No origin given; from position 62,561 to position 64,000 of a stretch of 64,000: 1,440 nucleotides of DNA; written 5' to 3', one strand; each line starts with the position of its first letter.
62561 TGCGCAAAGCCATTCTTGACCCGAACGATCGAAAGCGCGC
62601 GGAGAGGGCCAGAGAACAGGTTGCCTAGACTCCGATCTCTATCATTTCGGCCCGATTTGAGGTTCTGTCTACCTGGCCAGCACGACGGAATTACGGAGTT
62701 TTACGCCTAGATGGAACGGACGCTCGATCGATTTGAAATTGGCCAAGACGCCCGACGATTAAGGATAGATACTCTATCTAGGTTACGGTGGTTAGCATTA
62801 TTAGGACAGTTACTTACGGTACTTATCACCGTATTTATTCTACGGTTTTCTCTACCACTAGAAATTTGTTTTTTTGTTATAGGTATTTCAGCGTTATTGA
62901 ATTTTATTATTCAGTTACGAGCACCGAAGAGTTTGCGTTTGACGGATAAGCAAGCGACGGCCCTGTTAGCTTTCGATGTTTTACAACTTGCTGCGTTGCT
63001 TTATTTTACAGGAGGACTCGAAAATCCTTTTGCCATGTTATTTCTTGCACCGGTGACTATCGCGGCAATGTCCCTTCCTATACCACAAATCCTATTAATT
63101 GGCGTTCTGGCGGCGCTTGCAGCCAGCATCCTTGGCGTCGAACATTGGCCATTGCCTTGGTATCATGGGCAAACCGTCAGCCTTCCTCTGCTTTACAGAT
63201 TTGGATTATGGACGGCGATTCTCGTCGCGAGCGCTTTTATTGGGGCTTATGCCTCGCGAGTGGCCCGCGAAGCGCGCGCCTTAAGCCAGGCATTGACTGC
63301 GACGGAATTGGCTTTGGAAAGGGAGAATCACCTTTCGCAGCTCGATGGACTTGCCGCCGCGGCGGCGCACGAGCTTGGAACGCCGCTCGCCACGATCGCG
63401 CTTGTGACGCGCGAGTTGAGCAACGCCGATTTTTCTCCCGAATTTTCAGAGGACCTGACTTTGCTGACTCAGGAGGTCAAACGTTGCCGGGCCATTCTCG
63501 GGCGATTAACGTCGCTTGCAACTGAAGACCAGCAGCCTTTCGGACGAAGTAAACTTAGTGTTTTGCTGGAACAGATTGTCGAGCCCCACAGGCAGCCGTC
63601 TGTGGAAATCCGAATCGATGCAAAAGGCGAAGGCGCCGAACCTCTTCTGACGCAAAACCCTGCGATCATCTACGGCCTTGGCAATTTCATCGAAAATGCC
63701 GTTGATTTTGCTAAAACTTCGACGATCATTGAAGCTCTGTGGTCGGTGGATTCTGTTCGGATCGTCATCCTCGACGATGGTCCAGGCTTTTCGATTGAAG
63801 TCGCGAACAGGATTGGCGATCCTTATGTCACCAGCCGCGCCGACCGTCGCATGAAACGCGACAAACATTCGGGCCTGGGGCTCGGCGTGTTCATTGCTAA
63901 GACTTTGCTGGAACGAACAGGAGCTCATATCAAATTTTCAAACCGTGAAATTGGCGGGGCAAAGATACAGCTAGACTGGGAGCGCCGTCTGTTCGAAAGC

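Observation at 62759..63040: regB 5' end is synonymously recoded to an AT-rich, TTA-saturated sequence while the protein stays conserved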

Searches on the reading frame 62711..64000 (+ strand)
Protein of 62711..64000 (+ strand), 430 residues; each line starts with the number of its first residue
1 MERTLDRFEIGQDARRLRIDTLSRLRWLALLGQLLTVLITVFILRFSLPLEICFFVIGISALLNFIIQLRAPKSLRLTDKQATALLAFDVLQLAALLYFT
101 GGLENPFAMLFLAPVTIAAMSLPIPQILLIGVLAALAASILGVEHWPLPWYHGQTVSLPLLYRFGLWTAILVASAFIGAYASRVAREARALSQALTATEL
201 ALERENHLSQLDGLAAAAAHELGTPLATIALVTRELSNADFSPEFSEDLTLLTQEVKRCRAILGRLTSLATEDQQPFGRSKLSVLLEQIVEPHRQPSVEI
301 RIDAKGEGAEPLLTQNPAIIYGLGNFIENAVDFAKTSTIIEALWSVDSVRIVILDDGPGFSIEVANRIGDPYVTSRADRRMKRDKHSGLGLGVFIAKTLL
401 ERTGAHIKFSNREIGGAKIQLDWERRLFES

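Call 10: find_homologous_proteins(query=window:62711-64000:+)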
Query window:62711-64000:+ (430 aa): 8000 proteins with E <= 0.001 among 8000 candidates; the best 120 are listed.
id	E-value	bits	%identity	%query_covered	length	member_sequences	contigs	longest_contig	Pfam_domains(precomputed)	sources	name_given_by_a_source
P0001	3.6e-274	927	100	100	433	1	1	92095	PF25323.3,PF02518.32,PF00512.32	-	-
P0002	1.8e-197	674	73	100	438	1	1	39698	PF25323.3,PF02518.32,PF00512.32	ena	-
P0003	9.0e-196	669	73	100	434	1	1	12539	PF25323.3,PF02518.32,PF00512.32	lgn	-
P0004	2.4e-190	651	71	100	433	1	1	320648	PF25323.3,PF02518.32,PF00512.32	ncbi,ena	-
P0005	2.7e-187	641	70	100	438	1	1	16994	PF25323.3,PF02518.32,PF00512.32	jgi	jgi:two-component system, sensor histidine kinase RegB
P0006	2.1e-186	638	70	100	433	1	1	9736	PF25323.3,PF02518.32,PF00512.32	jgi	jgi:two-component system sensor histidine kinase RegB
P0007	2.5e-186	638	71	98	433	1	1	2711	PF25323.3,PF02518.32,PF00512.32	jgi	jgi:two-component system sensor histidine kinase RegB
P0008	4.6e-185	633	70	100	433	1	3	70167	PF25323.3,PF02518.32,PF00512.32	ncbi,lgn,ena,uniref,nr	ncbi:ActS/PrrB/RegB family redox-sensitive histidine kinase [uncultured Rhodoblastus sp.]|uniref:Act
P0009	2.2e-184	631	70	100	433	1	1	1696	PF25323.3,PF02518.32,PF00512.32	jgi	jgi:two-component system sensor histidine kinase RegB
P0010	4.0e-184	630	69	100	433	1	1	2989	PF25323.3,PF02518.32,PF00512.32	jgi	jgi:two-component system sensor histidine kinase RegB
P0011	1.8e-183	628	70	98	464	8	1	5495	PF25323.3,PF02518.32,PF00512.32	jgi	jgi:two-component system sensor histidine kinase RegB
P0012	2.5e-183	628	69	100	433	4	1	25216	PF25323.3,PF02518.32,PF00512.32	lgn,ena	-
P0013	2.6e-183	628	70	98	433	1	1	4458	PF02518.32,PF00512.32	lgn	-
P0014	4.2e-183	627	69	99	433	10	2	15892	PF02518.32,PF00512.32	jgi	jgi:two-component system sensor histidine kinase RegB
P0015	6.8e-183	626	70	100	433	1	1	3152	PF25323.3,PF02518.32,PF00512.32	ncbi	-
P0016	7.6e-183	626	69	100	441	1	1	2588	PF25323.3,PF02518.32,PF00512.32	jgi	jgi:two-component system, sensor histidine kinase RegB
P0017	2.1e-180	618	68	100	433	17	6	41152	PF02518.32,PF00512.32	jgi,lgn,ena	jgi:two-component system sensor histidine kinase RegB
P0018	2.4e-180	618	67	100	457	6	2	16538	PF25323.3,PF02518.32,PF00512.32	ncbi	-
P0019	2.6e-178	611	66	100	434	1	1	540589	PF25323.3,PF02518.32,PF00512.32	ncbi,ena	-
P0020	4.1e-175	601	66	98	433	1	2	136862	PF25323.3,PF02518.32,PF00512.32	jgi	jgi:two-component system sensor histidine kinase RegB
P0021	4.9e-169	581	66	100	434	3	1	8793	PF02518.32,PF00512.32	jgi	jgi:two-component system sensor histidine kinase RegB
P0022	2.7e-167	575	63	98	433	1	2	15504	PF25323.3,PF02518.32,PF00512.32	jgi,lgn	jgi:two-component system, sensor histidine kinase RegB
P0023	1.1e-166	573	65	99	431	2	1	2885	PF25323.3,PF02518.32,PF00512.32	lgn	-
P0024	1.1e-166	573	63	100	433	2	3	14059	PF25323.3,PF02518.32,PF00512.32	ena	-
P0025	1.2e-166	573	68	94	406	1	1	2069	PF25323.3,PF02518.32,PF00512.32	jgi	jgi:two-component system sensor histidine kinase RegB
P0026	6.4e-164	564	64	99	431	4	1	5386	PF25323.3,PF02518.32,PF00512.32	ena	-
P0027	4.6e-163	561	63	98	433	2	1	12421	PF25323.3,PF02518.32,PF00512.32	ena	-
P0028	5.7e-158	544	64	95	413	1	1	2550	PF02518.32,PF00512.32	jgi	jgi:two-component system sensor histidine kinase RegB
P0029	3.4e-155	535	57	100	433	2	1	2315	PF25323.3,PF02518.32,PF00512.32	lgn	-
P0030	5.8e-153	528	60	97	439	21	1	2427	PF25323.3,PF02518.32,PF00512.32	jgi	-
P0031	1.3e-152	526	58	97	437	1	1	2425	PF25323.3,PF02518.32,PF00512.32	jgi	jgi:two-component system, sensor histidine kinase RegB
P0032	1.3e-149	517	59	98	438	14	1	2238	PF25323.3,PF02518.32,PF00512.32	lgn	-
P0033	3.4e-148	512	59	95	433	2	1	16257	PF25323.3,PF02518.32,PF00512.32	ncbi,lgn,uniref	ncbi:ActS/PrrB/RegB family redox-sensitive histidine kinase [Rhodoblastus sp.]|uniref:ActS/PrrB/RegB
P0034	6.7e-148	511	55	100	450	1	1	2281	PF25323.3,PF02518.32,PF00512.32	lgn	-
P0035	1.0e-147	510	56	100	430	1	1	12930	PF25323.3,PF02518.32,PF00512.32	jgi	jgi:two-component system, sensor histidine kinase RegB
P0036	8.5e-147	507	59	98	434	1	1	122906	PF25323.3,PF02518.32,PF00512.32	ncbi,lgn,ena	-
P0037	9.3e-147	507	54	100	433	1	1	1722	PF25323.3,PF02518.32,PF00512.32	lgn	-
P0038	1.3e-146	507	55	100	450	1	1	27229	PF25323.3,PF02518.32,PF00512.32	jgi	jgi:two-component system sensor histidine kinase RegB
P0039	1.5e-146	507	58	99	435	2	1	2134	PF25323.3,PF02518.32,PF00512.32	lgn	-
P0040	2.8e-146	506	56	99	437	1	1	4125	PF02518.32,PF00512.32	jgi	jgi:two-component system sensor histidine kinase RegB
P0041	6.1e-146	505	56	99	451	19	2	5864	PF25323.3,PF02518.32,PF00512.32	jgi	jgi:two-component system sensor histidine kinase RegB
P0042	1.8e-145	503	53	100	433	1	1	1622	PF25323.3,PF02518.32,PF00512.32,PF13589.13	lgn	-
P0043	7.9e-145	501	54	99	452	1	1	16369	PF25323.3,PF02518.32,PF00512.32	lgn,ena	-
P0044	9.3e-145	501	54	100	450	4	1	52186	PF25323.3,PF02518.32,PF00512.32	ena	-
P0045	9.4e-145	501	54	100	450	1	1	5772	PF25323.3,PF02518.32,PF00512.32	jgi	jgi:two-component system sensor histidine kinase RegB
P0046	9.9e-145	501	54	100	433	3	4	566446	PF02518.32,PF00512.32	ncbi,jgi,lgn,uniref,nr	ncbi:two-component system, sensor histidine kinase RegB [Rhodoblastus acidophilus]|uniref:histidine 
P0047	1.0e-144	501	57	97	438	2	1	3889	PF25323.3,PF02518.32,PF00512.32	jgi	jgi:two-component system sensor histidine kinase RegB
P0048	1.0e-144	501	57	98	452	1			PF25323.3,PF02518.32,PF00512.32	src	-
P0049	2.0e-144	500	55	100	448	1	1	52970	PF25323.3,PF02518.32,PF00512.32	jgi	-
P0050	2.1e-144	500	57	99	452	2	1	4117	PF25323.3,PF02518.32,PF00512.32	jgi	jgi:two-component system, sensor histidine kinase RegB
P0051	2.2e-144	499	56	99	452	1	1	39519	PF25323.3,PF02518.32,PF00512.32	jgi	jgi:two-component system sensor histidine kinase RegB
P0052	4.2e-144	499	56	99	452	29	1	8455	PF25323.3,PF02518.32,PF00512.32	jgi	jgi:two-component system sensor histidine kinase RegB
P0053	5.0e-144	498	57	99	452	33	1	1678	PF25323.3,PF02518.32,PF00512.32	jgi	-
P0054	6.0e-144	498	57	97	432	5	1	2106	PF25323.3,PF02518.32,PF00512.32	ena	-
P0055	6.8e-144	498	56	99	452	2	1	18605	PF25323.3,PF02518.32,PF00512.32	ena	-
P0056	7.4e-144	498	56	99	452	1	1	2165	PF25323.3,PF02518.32,PF00512.32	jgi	jgi:two-component system sensor histidine kinase RegB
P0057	7.8e-144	498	67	83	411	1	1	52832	PF25323.3,PF00512.32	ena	-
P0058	9.1e-144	497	54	99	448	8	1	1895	PF25323.3,PF02518.32,PF00512.32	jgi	jgi:two-component system sensor histidine kinase RegB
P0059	1.1e-143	497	55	99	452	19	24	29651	PF25323.3,PF02518.32,PF00512.32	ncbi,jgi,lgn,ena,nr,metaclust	ncbi:MAG TPA: ActS/PrrB/RegB family redox-sensitive histidine kinase [Beijerinckiaceae bacterium]|jg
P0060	1.4e-143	497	57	99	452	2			PF25323.3,PF02518.32,PF00512.32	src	-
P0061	2.7e-143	496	55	99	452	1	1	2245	PF25323.3,PF02518.32,PF00512.32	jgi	jgi:two-component system sensor histidine kinase RegB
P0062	3.2e-143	496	57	99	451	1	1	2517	PF25323.3,PF02518.32,PF00512.32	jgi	jgi:two-component system sensor histidine kinase RegB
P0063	3.8e-143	495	55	99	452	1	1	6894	PF25323.3,PF02518.32,PF00512.32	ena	-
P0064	4.8e-143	495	55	98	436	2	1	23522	PF25323.3,PF02518.32,PF00512.32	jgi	jgi:two-component system, sensor histidine kinase RegB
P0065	5.5e-143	495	55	99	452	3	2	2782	PF25323.3,PF02518.32,PF00512.32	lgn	-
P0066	5.5e-143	495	56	99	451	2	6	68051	PF25323.3,PF02518.32,PF00512.32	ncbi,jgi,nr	ncbi:MAG: two-component system, sensor histidine kinase RegB [Methylobacteriaceae bacterium]|jgi:two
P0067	7.5e-143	494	56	99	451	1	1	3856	PF25323.3,PF02518.32,PF00512.32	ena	-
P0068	1.4e-142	494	55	97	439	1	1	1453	PF25323.3,PF02518.32,PF00512.32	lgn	-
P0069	3.3e-142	492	56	99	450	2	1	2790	PF25323.3,PF02518.32,PF00512.32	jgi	-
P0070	6.9e-142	491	56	99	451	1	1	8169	PF25323.3,PF02518.32,PF00512.32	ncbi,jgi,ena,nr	ncbi:MAG: ActS/PrrB/RegB family redox-sensitive histidine kinase [Methylobacteriaceae bacterium]|nr:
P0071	1.2e-141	490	55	98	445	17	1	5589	PF25323.3,PF02518.32,PF00512.32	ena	-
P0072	5.3e-141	488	56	99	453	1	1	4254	PF25323.3,PF02518.32,PF00512.32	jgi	jgi:two-component system sensor histidine kinase RegB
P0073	3.6e-140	486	52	100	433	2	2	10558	PF25323.3,PF02518.32,PF00512.32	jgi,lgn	jgi:two-component system sensor histidine kinase RegB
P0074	4.5e-140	485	56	99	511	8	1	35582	PF25323.3,PF02518.32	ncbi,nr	ncbi:MAG: ActS/PrrB/RegB family redox-sensitive histidine kinase [Methylobacteriaceae bacterium]|nr:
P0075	6.6e-140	485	55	99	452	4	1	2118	PF25323.3,PF02518.32,PF00512.32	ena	-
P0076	7.8e-140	484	55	99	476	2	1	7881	PF25323.3,PF02518.32,PF00512.32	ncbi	ncbi:MAG: ActS/PrrB/RegB family redox-sensitive histidine kinase [Beijerinckiaceae bacterium]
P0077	1.5e-139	483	56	97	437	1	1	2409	PF25323.3,PF02518.32,PF00512.32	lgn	-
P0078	1.7e-139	483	55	99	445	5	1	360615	PF25323.3,PF13581.13,PF02518.32,PF00512.32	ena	-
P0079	2.1e-139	483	55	99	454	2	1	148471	PF25323.3,PF02518.32,PF00512.32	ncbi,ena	-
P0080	2.8e-139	483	56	98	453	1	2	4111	PF25323.3,PF02518.32,PF00512.32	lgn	-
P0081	2.9e-139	483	56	98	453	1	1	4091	PF25323.3,PF02518.32,PF00512.32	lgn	-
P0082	3.1e-139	482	54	98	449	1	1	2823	PF25323.3,PF02518.32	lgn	-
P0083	6.6e-139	481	55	99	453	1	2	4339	PF25323.3,PF02518.32,PF00512.32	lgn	-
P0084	7.2e-139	481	55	99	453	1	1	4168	PF25323.3,PF02518.32,PF00512.32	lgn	-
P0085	1.6e-138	480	54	99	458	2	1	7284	PF25323.3,PF02518.32,PF00512.32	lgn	-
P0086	1.7e-138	480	56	95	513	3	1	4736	PF02518.32,PF00512.32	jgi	jgi:two-component system sensor histidine kinase RegB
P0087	2.0e-138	480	55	99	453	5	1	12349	PF02518.32,PF00512.32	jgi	jgi:two-component system, sensor histidine kinase RegB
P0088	4.0e-138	479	55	98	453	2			PF02518.32,PF00512.32,PF13589.13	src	-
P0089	4.7e-138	479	55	99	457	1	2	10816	PF02518.32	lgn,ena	-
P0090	4.9e-138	479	56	97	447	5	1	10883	PF02518.32,PF00512.32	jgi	jgi:two-component system, sensor histidine kinase RegB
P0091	6.8e-138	478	54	98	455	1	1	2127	PF25323.3,PF02518.32,PF00512.32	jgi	jgi:two-component system sensor histidine kinase RegB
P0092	1.3e-137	477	54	97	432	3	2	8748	PF25323.3,PF02518.32,PF00512.32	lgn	-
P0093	1.7e-137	477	53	99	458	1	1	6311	PF25323.3,PF02518.32,PF00512.32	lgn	-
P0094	1.7e-137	477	55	99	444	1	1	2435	PF25323.3,PF02518.32,PF00512.32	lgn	-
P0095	2.0e-137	477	53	99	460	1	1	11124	PF25323.3,PF02518.32,PF00512.32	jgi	jgi:two-component system sensor histidine kinase RegB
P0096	2.6e-137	476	54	99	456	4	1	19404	PF25323.3,PF02518.32,PF00512.32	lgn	-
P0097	4.5e-137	475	54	98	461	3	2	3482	PF02518.32,PF00512.32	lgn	-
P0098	5.8e-137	475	55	99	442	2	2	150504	PF25323.3,PF02518.32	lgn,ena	-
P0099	6.2e-137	475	55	98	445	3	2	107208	PF25323.3,PF02518.32,PF00512.32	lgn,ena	-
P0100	6.2e-137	475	53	97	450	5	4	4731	PF25323.3,PF02518.32,PF00512.32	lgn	-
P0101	6.3e-137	475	55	98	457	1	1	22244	PF25323.3,PF02518.32,PF00512.32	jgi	jgi:two-component system, sensor histidine kinase RegB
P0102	7.5e-137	475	54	98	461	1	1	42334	PF02518.32,PF00512.32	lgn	-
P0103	1.0e-136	474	55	97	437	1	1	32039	PF02518.32,PF00512.32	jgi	jgi:two-component system sensor histidine kinase RegB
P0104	1.1e-136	474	54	99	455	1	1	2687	PF25323.3,PF02518.32,PF00512.32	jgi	-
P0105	2.5e-136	473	54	99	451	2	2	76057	PF25323.3,PF02518.32,PF00512.32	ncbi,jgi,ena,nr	ncbi:MAG TPA: ActS/PrrB/RegB family redox-sensitive histidine kinase [Methylocella sp.]|nr:ActS/PrrB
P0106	2.6e-136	473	54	98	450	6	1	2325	PF25323.3,PF02518.32,PF00512.32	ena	-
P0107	3.2e-136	473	56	99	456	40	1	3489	PF02518.32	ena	-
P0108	3.4e-136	472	54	98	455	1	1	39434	PF25323.3,PF13581.13,PF02518.32,PF00512.32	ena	-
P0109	3.7e-136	472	54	100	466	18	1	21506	PF02518.32,PF00512.32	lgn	-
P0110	4.4e-136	472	53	99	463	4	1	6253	PF25323.3,PF02518.32,PF00512.32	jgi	jgi:two-component system, sensor histidine kinase RegB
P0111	4.9e-136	472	54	99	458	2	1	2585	PF25323.3,PF02518.32,PF00512.32,PF13589.13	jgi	jgi:two-component system sensor histidine kinase RegB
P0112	5.1e-136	472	55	98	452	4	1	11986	PF02518.32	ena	-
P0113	6.0e-136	472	54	98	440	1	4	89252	PF25323.3,PF02518.32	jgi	jgi:two-component system sensor histidine kinase RegB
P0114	6.9e-136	471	54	98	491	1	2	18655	PF02518.32,PF00512.32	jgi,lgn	jgi:two-component system sensor histidine kinase RegB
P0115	7.0e-136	471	54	98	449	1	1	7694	PF02518.32,PF00512.32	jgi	-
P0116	7.6e-136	471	55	99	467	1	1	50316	PF25323.3,PF02518.32,PF00512.32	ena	-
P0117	7.7e-136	471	54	99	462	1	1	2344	PF25323.3,PF02518.32,PF00512.32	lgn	-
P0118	7.9e-136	471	53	99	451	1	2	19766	PF25323.3,PF02518.32,PF00512.32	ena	-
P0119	9.5e-136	471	55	99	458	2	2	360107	PF25323.3,PF02518.32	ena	-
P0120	1.1e-135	471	54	98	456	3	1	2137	PF02518.32,PF00512.32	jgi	jgi:two-component system, sensor histidine kinase RegB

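Call 11: find_related_loci(query=P0001, collection=genome_contigs, flank=3000)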
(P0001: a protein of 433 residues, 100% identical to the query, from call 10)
Query P0001 (433 aa) in genome_contigs; peptide patterns used: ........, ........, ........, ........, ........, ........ (x = any residue, [..] = any of these).
266 stretches matched a pattern; 153 encode a relative of the query (tblastn E <= 1e-3); the best 80 are kept; 80 distinct loci.
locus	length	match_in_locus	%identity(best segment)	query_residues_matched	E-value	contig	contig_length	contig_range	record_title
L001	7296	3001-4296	71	1-432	0e+0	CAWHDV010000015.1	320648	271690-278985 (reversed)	MAG: uncultured Alphaproteobacteria bacterium isolate MFD04752.bin.1.37 genome assembly, contig: contig_32368, whole gen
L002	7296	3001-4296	67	1-432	0e+0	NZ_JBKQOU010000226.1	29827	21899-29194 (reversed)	MAG: Rhodoblastus sp. isolate LAWAr2D2E2F__bin_17 LAWAr2D2E2F_000000174726, whole genome shotgun sequence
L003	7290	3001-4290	68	1-430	0e+0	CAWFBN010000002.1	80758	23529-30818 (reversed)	MAG: uncultured Alphaproteobacteria bacterium isolate MFD01188.bin.2.57 genome assembly, contig: contig_10392, whole gen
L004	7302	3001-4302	66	1-433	5e-178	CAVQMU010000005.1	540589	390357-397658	MAG: uncultured Alphaproteobacteria bacterium isolate MFD00082.bin.2.34 genome assembly, contig: contig_21749, whole gen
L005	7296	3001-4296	68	1-432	0e+0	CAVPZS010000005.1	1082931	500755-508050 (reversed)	MAG: uncultured Alphaproteobacteria bacterium isolate MFD00082.bin.2.108 genome assembly, contig: contig_1558, whole gen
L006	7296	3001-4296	55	5-433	1e-142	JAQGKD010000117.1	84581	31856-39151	MAG: Hyphomicrobiales bacterium isolate RYN_502 scaffold_1348322, whole genome shotgun sequence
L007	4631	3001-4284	55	5-429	2e-139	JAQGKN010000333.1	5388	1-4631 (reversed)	MAG: Hyphomicrobiales bacterium isolate RYN_512 scaffold_1403362, whole genome shotgun sequence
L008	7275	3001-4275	54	9-429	6e-138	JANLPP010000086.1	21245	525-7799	MAG: Hyphomicrobiales bacterium isolate OTE_38_metabat_323 OTE_38_k141_3214402, whole genome shotgun sequence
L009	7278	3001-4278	54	8-430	9e-137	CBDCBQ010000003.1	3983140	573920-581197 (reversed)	MAG: uncultured Lichenihabitans sp. isolate bcf19ec3-a1fa-4715-bfa3-0a14c237aec5 genome assembly, contig: contig_3, whol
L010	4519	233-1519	51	4-430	5e-138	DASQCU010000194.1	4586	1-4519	MAG TPA_asm: Beijerinckia sp. isolate SMAG_U11707 k141_908993, whole genome shotgun sequence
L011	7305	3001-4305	53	5-429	5e-135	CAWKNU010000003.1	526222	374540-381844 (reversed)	MAG: uncultured Alphaproteobacteria bacterium isolate MFD04580.bin.1.80 genome assembly, contig: contig_20875, whole gen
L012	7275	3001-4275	54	6-429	8e-131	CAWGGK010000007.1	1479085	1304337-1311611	MAG: uncultured Alphaproteobacteria bacterium isolate MFD02979.bin.2.63 genome assembly, contig: contig_38387, whole gen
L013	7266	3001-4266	54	15-429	1e-130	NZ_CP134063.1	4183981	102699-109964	Microvirga sp. M2 chromosome, complete genome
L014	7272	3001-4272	55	12-429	7e-130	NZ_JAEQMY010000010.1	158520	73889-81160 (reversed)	Microvirga aerilata strain 5420S-16 NODE_10_length_158520_cov_50.563363, whole genome shotgun sequence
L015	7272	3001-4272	54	12-429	9e-130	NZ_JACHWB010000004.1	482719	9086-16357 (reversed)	Microvirga lupini strain AT3.9 Ga0372452_04, whole genome shotgun sequence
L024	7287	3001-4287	51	1-429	4e-127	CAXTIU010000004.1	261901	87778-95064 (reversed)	MAG TPA_asm: uncultured Beijerinckiaceae bacterium isolate private_TS1974_metawrap_bin.3 genome assembly, contig: privat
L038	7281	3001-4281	52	1-429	3e-125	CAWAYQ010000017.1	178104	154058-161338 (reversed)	MAG: uncultured Alphaproteobacteria bacterium isolate MFD06742.bin.3.826 genome assembly, contig: contig_31180, whole ge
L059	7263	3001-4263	53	15-429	5e-121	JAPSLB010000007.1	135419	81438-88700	MAG: Microvirga sp. isolate RH59_bin.009 NODE_136_length_135419_cov_124.914104, whole genome shotgun sequence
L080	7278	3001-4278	44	10-413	3e-98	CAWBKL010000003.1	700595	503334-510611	MAG: uncultured Alphaproteobacteria bacterium isolate MFD02416.bin.2.110 genome assembly, contig: contig_26762, whole ge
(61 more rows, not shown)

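Call 15: find_encoding_contigs(protein=P0001, flank=10000, max_places=4)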
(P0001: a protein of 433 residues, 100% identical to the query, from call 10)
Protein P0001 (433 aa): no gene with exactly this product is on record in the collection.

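Call 19: find_encoding_contigs(protein=P0002, flank=6000, max_places=2)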
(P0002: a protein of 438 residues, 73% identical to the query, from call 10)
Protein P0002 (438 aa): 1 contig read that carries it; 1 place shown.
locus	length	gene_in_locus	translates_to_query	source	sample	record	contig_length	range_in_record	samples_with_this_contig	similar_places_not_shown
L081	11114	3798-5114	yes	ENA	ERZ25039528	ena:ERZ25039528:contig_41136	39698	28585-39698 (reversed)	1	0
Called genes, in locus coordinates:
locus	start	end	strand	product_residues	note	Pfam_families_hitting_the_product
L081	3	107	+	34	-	?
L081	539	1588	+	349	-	PF16868:NMT1_3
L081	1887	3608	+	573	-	PF00009:GTP_EFTU, PF22042:EF-G_D2, PF03144:GTP_EFTU_D2, PF00679:EFG_C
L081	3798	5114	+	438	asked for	PF25323:6TM_PilS (weak), PF00512:HisKA (weak), PF02518:HATPase_c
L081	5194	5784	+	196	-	PF00072:Response_reg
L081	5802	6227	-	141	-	PF03653:UPF0093, PF05425:CopD (weak)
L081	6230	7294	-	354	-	PF01208:URO-D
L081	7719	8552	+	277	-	PF03618:Kinase-PPPase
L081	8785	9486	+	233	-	PF08501:Shikimate_dh_N, PF01488:Shikimate_DH, PF18317:SDH_C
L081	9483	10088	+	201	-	PF01121:CoaE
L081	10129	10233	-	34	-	-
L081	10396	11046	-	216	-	-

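Call 20: find_encoding_contigs(protein=P0003, flank=6000, max_places=2)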
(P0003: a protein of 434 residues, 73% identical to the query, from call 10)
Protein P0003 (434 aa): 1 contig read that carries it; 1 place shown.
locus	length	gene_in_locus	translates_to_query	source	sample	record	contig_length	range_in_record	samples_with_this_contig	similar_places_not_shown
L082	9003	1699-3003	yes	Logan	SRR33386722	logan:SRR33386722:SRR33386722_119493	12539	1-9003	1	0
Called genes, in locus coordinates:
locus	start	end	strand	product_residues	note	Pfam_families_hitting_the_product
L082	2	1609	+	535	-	?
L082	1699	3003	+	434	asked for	PF25323:6TM_PilS (weak), PF00512:HisKA (weak), PF02518:HATPase_c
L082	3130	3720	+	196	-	PF00072:Response_reg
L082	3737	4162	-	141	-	PF03653:UPF0093, PF05425:CopD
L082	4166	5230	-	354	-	PF01208:URO-D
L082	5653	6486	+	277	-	PF03618:Kinase-PPPase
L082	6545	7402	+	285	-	PF08501:Shikimate_dh_N, PF01488:Shikimate_DH, PF18317:SDH_C (weak)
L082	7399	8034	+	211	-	PF01121:CoaE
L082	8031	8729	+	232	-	PF00929:RNase_T, PF13482:RNase_H_2 (faint), PF16473:Rv2179c-like (faint)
